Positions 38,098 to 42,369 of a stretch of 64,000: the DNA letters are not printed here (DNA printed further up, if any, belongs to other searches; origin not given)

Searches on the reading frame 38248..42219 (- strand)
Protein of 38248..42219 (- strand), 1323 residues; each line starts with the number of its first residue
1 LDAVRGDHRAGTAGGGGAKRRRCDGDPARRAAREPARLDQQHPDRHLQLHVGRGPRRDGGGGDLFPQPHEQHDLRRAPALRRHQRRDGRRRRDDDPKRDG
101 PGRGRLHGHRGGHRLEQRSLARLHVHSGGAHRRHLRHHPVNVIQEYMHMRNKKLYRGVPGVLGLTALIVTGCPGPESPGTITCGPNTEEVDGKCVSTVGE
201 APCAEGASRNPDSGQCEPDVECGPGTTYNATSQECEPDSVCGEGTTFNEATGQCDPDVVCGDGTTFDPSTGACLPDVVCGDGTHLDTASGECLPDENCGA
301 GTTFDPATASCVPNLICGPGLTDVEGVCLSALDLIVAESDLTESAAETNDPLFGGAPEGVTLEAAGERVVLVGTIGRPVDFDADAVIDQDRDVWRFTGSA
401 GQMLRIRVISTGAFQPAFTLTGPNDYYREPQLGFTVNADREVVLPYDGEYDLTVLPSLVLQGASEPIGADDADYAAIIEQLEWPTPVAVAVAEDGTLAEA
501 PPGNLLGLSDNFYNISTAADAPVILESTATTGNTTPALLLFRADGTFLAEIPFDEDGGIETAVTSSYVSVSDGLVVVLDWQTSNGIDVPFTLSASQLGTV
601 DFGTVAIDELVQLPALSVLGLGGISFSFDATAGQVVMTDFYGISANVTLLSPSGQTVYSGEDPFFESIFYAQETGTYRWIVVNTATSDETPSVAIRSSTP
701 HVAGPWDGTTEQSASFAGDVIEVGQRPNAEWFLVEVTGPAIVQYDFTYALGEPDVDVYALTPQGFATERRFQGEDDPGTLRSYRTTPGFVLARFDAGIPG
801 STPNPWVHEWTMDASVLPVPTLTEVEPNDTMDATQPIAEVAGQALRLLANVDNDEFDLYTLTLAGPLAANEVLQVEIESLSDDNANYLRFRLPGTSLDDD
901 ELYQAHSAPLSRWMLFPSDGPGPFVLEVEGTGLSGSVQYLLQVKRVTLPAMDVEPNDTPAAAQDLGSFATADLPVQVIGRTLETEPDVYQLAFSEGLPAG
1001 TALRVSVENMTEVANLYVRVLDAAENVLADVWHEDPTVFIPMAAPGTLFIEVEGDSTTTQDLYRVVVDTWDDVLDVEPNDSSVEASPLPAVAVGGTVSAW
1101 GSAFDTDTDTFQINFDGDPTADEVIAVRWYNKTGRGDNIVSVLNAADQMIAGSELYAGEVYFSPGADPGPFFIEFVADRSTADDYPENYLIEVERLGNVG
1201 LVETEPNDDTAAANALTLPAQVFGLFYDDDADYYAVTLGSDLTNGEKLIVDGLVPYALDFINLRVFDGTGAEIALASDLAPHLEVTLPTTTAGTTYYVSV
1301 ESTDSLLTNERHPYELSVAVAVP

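Call 7: search_protein_families(library=pfam, proteins=[window:38248-42219:-], max_evalue=0.001)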
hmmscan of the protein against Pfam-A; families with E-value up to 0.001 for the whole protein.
window:38248-42219:- (1323 aa): 2 families
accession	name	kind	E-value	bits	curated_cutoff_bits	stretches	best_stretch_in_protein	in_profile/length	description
PF01607.29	CBM_14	-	9.6e-07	29.3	22.1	0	241-257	31-47/53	Chitin binding Peritrophin-A domain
PF04151.21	PPC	-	4.8e-05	24.6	25.9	0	625-679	4-66/70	Bacterial pre-peptidase C-terminal domain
